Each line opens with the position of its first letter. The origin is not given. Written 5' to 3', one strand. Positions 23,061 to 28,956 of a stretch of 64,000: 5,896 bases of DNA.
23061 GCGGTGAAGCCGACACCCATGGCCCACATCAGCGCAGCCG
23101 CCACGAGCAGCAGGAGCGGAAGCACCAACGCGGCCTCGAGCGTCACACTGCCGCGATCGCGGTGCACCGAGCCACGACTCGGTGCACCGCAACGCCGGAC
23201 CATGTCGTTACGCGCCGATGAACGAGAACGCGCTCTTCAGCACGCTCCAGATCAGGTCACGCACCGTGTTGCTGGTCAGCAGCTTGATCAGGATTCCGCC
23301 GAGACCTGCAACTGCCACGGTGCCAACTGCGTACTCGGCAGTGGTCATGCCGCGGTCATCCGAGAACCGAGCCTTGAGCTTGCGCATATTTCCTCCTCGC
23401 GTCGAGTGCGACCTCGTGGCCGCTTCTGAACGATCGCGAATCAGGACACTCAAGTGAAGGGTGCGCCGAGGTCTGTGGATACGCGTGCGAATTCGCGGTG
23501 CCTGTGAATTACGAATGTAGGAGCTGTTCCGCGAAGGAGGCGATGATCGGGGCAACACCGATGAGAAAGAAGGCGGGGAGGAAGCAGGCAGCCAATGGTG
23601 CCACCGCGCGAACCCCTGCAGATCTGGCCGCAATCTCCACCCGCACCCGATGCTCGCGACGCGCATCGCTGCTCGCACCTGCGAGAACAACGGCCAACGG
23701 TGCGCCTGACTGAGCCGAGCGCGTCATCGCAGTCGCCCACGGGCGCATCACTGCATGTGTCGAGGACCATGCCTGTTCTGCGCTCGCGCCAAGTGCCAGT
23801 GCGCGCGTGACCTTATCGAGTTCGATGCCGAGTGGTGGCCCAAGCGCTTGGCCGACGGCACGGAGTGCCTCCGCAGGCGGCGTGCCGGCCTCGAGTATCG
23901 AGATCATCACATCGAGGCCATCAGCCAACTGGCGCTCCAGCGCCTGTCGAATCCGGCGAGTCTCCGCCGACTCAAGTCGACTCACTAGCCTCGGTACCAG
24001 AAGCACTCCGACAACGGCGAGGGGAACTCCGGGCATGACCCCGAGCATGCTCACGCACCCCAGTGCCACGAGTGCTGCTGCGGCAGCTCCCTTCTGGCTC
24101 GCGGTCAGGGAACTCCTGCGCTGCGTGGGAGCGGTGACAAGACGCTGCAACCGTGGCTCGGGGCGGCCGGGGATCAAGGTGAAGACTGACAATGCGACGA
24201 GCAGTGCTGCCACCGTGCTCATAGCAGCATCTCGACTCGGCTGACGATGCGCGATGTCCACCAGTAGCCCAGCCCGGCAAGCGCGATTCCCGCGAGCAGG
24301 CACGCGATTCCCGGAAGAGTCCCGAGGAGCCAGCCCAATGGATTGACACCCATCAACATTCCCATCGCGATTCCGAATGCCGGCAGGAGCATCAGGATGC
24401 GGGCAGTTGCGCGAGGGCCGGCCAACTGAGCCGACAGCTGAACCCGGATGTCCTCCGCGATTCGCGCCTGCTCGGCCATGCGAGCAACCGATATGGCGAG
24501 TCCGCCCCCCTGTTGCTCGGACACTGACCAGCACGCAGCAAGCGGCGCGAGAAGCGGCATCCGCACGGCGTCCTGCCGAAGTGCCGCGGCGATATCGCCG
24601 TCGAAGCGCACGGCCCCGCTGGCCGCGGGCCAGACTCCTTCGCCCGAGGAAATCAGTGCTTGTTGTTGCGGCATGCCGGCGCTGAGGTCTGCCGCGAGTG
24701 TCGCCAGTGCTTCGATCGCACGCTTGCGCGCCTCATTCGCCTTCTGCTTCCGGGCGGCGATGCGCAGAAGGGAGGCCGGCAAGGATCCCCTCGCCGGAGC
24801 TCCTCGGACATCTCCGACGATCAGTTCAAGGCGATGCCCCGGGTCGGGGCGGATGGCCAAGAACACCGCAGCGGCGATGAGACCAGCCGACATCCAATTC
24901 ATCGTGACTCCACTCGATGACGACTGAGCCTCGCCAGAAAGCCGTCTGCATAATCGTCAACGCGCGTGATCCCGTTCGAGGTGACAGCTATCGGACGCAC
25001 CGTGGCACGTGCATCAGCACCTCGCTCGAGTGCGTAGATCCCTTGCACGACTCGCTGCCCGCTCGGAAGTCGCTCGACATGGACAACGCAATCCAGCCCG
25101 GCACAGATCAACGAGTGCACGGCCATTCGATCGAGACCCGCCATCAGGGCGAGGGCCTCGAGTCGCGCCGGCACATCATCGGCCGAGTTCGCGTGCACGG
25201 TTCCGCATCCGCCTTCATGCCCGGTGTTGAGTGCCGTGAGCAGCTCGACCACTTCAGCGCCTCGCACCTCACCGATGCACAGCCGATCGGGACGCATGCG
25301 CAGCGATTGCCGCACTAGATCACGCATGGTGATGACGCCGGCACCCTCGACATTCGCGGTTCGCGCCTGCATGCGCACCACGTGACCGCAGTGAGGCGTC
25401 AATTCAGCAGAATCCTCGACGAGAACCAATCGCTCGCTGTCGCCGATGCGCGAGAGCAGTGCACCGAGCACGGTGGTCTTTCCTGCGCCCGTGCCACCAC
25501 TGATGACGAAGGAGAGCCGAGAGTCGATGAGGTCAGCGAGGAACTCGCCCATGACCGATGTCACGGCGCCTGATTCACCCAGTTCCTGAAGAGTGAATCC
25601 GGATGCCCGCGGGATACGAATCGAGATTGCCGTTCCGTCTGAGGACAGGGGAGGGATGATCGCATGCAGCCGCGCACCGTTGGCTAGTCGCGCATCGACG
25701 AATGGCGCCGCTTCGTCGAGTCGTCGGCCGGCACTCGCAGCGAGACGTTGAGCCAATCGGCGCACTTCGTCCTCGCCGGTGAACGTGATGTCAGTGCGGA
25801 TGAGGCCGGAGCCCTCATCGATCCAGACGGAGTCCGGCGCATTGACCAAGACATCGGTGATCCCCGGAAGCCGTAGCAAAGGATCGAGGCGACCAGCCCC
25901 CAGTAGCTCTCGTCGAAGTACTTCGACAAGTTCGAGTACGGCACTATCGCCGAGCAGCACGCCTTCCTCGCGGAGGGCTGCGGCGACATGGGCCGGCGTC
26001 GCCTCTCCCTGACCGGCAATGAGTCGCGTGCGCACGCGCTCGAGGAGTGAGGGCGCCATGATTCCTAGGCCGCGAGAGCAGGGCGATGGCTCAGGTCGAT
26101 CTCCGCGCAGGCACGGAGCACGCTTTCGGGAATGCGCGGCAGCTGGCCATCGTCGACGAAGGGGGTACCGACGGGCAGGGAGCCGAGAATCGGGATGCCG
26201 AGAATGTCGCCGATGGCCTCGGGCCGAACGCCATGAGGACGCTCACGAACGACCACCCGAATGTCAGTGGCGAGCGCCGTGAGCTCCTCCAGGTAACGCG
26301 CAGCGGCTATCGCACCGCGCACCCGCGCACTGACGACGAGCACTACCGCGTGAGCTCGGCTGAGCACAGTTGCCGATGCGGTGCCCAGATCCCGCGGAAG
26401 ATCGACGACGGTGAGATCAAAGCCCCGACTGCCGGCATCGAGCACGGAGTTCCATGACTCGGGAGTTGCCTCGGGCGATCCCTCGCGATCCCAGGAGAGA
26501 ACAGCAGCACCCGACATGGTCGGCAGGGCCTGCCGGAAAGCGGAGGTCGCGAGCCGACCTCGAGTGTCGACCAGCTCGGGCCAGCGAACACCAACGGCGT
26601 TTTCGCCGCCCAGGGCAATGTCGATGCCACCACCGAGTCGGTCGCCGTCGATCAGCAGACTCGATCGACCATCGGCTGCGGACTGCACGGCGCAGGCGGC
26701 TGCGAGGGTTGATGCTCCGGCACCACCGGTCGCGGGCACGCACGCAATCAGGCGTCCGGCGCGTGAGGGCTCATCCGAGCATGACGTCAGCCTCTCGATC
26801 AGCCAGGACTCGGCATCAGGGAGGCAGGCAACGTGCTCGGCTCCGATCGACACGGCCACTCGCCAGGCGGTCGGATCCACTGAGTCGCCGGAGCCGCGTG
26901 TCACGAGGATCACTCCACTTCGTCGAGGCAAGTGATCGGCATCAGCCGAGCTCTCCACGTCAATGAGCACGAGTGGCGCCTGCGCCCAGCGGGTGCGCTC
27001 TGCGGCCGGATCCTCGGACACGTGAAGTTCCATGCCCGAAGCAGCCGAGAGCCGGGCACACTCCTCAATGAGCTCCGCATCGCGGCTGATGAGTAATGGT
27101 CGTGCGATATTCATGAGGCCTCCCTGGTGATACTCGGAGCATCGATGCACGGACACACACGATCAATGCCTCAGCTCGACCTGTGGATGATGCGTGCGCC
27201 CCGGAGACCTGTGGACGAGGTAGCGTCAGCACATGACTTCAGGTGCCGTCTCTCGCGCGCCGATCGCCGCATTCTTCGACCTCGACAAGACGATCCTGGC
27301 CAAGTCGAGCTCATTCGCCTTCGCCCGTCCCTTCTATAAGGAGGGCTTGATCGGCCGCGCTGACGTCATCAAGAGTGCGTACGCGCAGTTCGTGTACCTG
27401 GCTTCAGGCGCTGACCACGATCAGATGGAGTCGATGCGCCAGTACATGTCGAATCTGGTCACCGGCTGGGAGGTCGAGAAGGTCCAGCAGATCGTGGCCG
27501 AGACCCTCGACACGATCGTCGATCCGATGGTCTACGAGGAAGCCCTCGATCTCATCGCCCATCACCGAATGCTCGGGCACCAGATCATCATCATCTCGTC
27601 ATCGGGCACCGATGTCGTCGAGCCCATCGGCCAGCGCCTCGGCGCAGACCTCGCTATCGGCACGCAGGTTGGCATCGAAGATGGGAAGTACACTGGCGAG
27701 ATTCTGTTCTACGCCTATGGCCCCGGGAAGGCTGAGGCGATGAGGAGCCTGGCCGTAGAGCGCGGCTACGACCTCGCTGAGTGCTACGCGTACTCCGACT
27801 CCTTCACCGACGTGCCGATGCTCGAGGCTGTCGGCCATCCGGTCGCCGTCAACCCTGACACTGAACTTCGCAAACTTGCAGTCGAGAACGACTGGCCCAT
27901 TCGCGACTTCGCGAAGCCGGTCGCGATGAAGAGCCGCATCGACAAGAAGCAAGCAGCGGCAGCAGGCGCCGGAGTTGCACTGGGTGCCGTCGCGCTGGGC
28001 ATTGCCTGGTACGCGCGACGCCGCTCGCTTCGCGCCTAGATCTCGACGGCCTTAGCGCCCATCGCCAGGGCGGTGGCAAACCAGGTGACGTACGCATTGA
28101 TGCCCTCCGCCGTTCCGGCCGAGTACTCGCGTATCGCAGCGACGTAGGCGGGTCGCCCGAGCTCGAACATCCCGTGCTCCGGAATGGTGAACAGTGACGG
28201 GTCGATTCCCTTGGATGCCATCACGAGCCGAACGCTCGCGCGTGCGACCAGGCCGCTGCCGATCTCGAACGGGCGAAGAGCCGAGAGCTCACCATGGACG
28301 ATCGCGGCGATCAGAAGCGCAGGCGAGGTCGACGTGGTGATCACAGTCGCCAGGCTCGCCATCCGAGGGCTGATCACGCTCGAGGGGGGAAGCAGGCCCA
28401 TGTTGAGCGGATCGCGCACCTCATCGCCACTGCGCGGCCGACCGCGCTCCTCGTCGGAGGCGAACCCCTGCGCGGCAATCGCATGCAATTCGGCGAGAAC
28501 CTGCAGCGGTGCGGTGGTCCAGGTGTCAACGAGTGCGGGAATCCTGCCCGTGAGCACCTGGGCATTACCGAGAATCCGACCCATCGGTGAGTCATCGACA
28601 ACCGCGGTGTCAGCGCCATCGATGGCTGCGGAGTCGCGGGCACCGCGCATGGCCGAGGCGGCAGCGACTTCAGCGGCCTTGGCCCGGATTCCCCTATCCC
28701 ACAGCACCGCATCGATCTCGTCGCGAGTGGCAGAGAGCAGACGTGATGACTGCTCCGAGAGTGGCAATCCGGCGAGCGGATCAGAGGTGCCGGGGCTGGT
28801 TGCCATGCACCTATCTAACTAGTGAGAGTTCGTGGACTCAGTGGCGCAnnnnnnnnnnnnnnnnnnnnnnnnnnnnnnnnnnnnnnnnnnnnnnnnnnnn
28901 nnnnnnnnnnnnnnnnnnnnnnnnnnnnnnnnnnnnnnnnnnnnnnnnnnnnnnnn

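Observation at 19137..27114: Helicase/secretion neighbourhood: MrfA-like DECH helicase next to a complete Tad-like pilus operon whose joint function is still undefined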

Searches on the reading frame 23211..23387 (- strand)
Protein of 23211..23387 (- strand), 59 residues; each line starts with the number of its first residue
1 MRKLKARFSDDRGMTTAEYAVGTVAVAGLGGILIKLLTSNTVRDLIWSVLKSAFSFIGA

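Call 4: search_protein_families(library=ncbifam, proteins=[window:23211-23387:-], max_evalue=0.01)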
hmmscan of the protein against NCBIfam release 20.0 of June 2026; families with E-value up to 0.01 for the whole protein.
seq(59 aa): 1 family
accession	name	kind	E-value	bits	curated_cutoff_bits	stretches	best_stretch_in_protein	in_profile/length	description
NF004533.0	PRK05883.1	equivalog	0.0087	15.9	72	1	5-46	46-90/100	acyl carrier protein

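Call 5: search_protein_families(library=pfam, proteins=[window:23211-23387:-], max_evalue=0.01)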
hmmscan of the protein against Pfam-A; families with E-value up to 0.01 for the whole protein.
seq(59 aa): 1 family
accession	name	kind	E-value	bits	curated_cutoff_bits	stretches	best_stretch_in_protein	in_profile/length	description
PF14029.11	DUF4244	-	5.1e-19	67.9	27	1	4-55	3-54/54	Protein of unknown function (DUF4244)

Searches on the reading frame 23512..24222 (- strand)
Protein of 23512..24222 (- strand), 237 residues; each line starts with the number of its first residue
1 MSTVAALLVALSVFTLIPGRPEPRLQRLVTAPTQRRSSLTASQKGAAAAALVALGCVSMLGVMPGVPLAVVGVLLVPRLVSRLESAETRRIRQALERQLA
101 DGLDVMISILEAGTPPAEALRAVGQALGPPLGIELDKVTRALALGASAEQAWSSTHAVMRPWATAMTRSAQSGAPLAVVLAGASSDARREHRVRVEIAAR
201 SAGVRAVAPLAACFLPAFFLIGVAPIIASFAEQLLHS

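Call 4: search_protein_families(library=ncbifam, proteins=[window:23512-24222:-], max_evalue=0.01)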
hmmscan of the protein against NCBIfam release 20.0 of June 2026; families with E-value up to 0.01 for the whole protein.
seq(237 aa): 0 families

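Call 5: search_protein_families(library=pfam, proteins=[window:23512-24222:-], max_evalue=0.01)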
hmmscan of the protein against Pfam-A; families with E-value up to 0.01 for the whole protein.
seq(237 aa): 1 family
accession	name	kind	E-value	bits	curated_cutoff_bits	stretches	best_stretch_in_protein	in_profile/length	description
PF00482.28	T2SSF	-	8.5e-20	71.4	25.2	1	103-223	2-124/125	Type II secretion system (T2SS), protein F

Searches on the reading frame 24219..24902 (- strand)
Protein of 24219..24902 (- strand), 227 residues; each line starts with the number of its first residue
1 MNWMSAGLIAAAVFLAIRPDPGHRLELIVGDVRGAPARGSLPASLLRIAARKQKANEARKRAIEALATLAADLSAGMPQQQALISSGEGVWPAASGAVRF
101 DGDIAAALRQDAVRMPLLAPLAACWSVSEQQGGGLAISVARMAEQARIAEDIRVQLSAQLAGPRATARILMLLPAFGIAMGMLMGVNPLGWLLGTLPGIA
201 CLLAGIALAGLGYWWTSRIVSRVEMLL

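Call 4: search_protein_families(library=ncbifam, proteins=[window:24219-24902:-], max_evalue=0.01)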
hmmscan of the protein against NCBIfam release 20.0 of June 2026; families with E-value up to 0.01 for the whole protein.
window:24219-24902:- (227 aa): 0 families

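Call 5: search_protein_families(library=pfam, proteins=[window:24219-24902:-], max_evalue=0.01)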
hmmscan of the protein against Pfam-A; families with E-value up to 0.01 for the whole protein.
window:24219-24902:- (227 aa): 1 family
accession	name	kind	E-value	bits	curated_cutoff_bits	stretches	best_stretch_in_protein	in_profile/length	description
PF00482.28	T2SSF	-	2.1e-07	31.4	25.2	1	66-182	2-124/125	Type II secretion system (T2SS), protein F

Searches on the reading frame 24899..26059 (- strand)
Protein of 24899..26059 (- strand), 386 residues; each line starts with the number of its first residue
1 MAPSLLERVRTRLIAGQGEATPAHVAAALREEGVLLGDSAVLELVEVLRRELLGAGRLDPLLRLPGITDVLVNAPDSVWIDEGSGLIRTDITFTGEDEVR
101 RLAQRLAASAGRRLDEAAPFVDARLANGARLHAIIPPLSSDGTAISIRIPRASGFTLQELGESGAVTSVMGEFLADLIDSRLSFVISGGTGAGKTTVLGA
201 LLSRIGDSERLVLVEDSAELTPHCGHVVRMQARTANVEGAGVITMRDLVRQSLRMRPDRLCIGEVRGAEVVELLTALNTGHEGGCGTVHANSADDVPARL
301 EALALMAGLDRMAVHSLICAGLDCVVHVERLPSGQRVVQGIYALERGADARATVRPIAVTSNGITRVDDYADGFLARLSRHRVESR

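Call 4: search_protein_families(library=ncbifam, proteins=[window:24899-26059:-], max_evalue=0.01)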
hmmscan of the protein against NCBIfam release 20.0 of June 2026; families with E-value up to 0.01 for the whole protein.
window:24899-26059:- (386 aa): 19 families
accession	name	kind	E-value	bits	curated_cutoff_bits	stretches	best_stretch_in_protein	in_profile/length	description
TIGR03819.1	heli_sec_ATPase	hypoth_equivalog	3.1e-143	477.1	373.15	1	5-341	1-338/340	TadA family conjugal transfer-associated ATPase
TIGR02788.1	VirB11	equivalog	3.4e-56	190.5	249.95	2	170-339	133-305/308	P-type DNA transfer ATPase VirB11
TIGR02782.1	TrbB_P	equivalog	3.1e-54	184.3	304.55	1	62-339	18-289/303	P-type conjugative transfer ATPase TrbB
NF010475.0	PRK13900.1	equivalog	9.7e-43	146.5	389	2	171-343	150-324/333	type IV secretion system ATPase VirB11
NF010469.0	PRK13894.1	subfamily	2.9e-41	141.9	508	1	57-344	26-307/320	conjugal transfer ATPase TrbB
NF058587.1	archaellum_moto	equivalog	1.1e-38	133.3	550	1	25-296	117-389/527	archaellum flagellar ATPase motor FlaI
NF010407.0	PRK13833.1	subfamily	8.2e-36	124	499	1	106-349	69-305/323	conjugal transfer protein TrbB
NF053672.1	bindosome_BasE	exception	2.6e-30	105.7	1000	1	87-303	175-391/512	bindosome assembly system ATPase subunit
NF010425.0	PRK13851.1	equivalog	1.1e-24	87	461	1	171-294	152-274/344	type IV secretion system protein VirB11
NF041000.1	ATPase_ComGA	equivalog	1.5e-13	50.4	300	1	184-305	131-247/267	competence type IV pilus ATPase ComGA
TIGR01420.1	pilT_fam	subfamily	3.7e-11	42.8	319.1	1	176-300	116-239/343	PilT/PilU family type 4a pilus ATPase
NF007755.0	PRK10436.1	equivalog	3.5e-09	35.8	617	1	142-307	181-339/465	type II secretion system protein GspE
TIGR02533.1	type_II_gspE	equivalog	3.9e-09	35.7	630.25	1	153-301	218-357/486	type II secretion system ATPase GspE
TIGR02525.1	plasmid_TraJ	equivalog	2.6e-07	29.9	368.3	1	185-304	153-273/372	plasmid transfer ATPase TraJ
NF053534.1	T4PilAsmATPsTfpB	equivalog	3.1e-06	25.9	850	1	185-310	340-459/584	type IV pilus assembly ATPase TfpB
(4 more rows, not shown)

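Call 5: search_protein_families(library=pfam, proteins=[window:24899-26059:-], max_evalue=0.01)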
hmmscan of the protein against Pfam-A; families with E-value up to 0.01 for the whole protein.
window:24899-26059:- (386 aa): 2 families
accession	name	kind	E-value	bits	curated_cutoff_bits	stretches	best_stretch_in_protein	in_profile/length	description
PF00437.27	T2SSE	-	2.1e-51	175.2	24.9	1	60-326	10-273/370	Type II/IV secretion system protein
PF13191.12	AAA_16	-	0.0049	17.8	32.6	1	182-222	25-65/167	AAA ATPase domain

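Call 47: find_related_loci(query=A2, collection=metagenome_contigs, flank=10000)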
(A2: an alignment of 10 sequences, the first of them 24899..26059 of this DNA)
Query A2 (386 aa) in metagenome_contigs; peptide patterns used: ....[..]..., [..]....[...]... (x = any residue, [..] = any of these).
600 stretches matched a pattern (row limit reached: there are more); 559 encode a relative of the query (tblastn E <= 1e-3); the best 80 are kept; 80 distinct loci.
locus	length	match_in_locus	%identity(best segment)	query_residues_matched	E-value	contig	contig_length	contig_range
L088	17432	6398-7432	67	5-349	7e-146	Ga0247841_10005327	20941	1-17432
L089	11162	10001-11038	59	1-346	5e-118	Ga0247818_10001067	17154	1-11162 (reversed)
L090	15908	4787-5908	56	1-376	3e-117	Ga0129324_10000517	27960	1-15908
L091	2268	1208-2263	60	5-356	2e-123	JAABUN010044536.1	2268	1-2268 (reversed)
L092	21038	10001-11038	56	1-346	3e-108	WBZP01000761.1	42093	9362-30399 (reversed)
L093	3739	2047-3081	53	1-346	3e-107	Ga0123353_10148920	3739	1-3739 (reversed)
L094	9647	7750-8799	53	1-349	2e-105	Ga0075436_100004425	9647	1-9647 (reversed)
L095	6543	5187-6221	57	1-345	2e-105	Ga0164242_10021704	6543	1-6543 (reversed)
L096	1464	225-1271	53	5-354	3e-113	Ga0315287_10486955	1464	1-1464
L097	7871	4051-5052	57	3-336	2e-104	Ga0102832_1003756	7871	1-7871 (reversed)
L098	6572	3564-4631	57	1-356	5e-104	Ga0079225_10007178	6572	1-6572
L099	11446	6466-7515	52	1-356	9e-101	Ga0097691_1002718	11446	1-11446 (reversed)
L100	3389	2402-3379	54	6-330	7e-103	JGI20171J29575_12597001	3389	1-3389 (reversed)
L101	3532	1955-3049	45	3-368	3e-98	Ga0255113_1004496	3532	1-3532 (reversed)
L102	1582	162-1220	59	9-363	6e-103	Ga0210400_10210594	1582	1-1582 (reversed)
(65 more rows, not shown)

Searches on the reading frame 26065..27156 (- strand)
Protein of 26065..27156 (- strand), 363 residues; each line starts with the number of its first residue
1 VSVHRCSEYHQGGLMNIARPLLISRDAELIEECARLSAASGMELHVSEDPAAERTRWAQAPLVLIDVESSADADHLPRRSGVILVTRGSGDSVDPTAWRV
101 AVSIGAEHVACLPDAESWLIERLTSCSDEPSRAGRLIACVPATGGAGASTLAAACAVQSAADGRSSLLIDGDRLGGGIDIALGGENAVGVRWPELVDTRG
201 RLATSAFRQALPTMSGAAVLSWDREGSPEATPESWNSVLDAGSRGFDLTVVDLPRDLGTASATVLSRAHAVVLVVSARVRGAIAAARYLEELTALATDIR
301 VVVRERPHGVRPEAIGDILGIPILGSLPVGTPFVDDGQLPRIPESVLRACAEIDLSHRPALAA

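Call 4: search_protein_families(library=ncbifam, proteins=[window:26065-27156:-], max_evalue=0.01)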
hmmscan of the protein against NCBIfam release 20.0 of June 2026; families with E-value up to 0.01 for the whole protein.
window:26065-27156:- (363 aa): 8 families
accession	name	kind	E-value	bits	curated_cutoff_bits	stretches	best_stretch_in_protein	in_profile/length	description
TIGR03815.1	CpaE_hom_Actino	equivalog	3.4e-87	292.7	154.45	1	24-328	2-306/340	septum site-determining protein Ssd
TIGR01969.1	minD_arch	subfamily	1.5e-07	30.8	201.75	1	136-328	2-195/251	cell division ATPase MinD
TIGR03371.1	cellulose_yhjQ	equivalog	2.6e-06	27.1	157.85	1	137-294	4-163/246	cellulose biosynthesis protein BcsQ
TIGR01968.1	minD_bact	equivalog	2.1e-05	24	212.9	1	137-312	4-180/261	septum site-determining protein MinD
NF041546.1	ParA_partition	equivalog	0.00016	21.3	180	0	137-173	2-38/203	ParA family partition ATPase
TIGR03029.1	EpsG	equivalog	0.0021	17.2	313.8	0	134-172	103-141/274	chain length determinant protein tyrosine kinase EpsG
TIGR01007.1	eps_fam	subfamily_domain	0.0046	16.5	108.05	0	143-173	26-56/204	polysaccharide biosynthesis tyrosine autokinase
NF053622.1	ATPseBagAMYCTU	equivalog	0.0055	16.2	400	1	138-170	10-42/325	ATPase BagA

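Call 5: search_protein_families(library=pfam, proteins=[window:26065-27156:-], max_evalue=0.01)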
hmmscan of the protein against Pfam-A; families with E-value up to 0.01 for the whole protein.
window:26065-27156:- (363 aa): 0 families

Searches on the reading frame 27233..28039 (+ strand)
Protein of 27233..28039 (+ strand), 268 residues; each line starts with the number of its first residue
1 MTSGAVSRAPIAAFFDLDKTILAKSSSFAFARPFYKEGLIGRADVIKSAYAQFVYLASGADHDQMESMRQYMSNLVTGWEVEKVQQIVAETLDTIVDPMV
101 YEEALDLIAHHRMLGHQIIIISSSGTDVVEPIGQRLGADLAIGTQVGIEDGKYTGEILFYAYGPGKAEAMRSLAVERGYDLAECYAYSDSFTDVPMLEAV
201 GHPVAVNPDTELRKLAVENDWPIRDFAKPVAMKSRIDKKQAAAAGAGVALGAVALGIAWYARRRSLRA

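Call 11: search_protein_families(library=ncbifam, proteins=[window:27233-28039:+], max_evalue=0.001)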
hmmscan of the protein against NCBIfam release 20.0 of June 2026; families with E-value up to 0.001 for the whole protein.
window:27233-28039:+ (268 aa): 10 families
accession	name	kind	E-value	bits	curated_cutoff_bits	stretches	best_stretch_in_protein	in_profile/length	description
TIGR01490.1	HAD-SF-IB-hyp1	subfamily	4.1e-58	196.9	98.3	1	12-211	1-201/202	HAD-IB family hydrolase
NF052360.1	HolPasePseu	equivalog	2.6e-37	128.6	280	1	13-223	4-214/218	histidinol-phosphatase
NF052359.1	HolPaseNeis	equivalog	2.3e-27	96.1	400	1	13-226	4-220/221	histidinol-phosphatase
TIGR01488.1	HAD-SF-IB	subfamily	1e-20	74.4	45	1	12-200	1-177/177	HAD-IB family phosphatase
TIGR00338.1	serB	equivalog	1.3e-09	38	144.15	1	81-216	66-203/219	phosphoserine phosphatase SerB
TIGR00099.1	Cof-subfamily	subfamily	1.3e-06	28.2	137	1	165-211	188-235/256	Cof-type HAD-IIB family hydrolase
NF008350.0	PRK11133.1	equivalog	2.8e-05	23.4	413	1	88-205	176-288/324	phosphoserine phosphatase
NF007821.0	PRK10530.1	equivalog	0.00026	20.3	274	0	163-209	197-244/272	pyridoxal phosphatase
TIGR01484.1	HAD-SF-IIB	subfamily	0.00028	21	41.8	0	74-206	86-221/221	HAD-IIB family hydrolase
TIGR01491.1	HAD-SF-IB-PSPlk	hypoth_equivalog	0.00053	19.7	151.9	0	93-217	73-199/201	phosphoserine phosphatase-like hydrolase, archaeal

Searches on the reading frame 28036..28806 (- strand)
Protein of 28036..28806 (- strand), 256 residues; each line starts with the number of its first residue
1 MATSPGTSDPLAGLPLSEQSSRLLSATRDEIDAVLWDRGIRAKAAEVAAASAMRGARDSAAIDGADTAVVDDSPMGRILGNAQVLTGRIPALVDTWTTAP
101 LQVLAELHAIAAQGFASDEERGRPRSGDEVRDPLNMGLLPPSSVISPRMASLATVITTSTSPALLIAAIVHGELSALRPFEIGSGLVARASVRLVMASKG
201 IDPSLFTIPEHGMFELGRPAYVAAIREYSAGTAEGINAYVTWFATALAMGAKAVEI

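Call 11: search_protein_families(library=ncbifam, proteins=[window:28036-28806:-], max_evalue=0.001)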
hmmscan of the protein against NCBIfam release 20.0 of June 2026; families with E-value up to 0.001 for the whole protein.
window:28036-28806:- (256 aa): 0 families

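Call 12: search_protein_families(library=pfam, proteins=[window:28036-28806:-], max_evalue=0.001)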
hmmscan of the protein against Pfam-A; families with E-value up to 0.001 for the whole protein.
window:28036-28806:- (256 aa): 1 family
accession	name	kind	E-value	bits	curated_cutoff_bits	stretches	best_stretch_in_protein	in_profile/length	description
PF02661.23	Fic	-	0.00014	23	24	1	102-194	5-91/93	Fic/DOC family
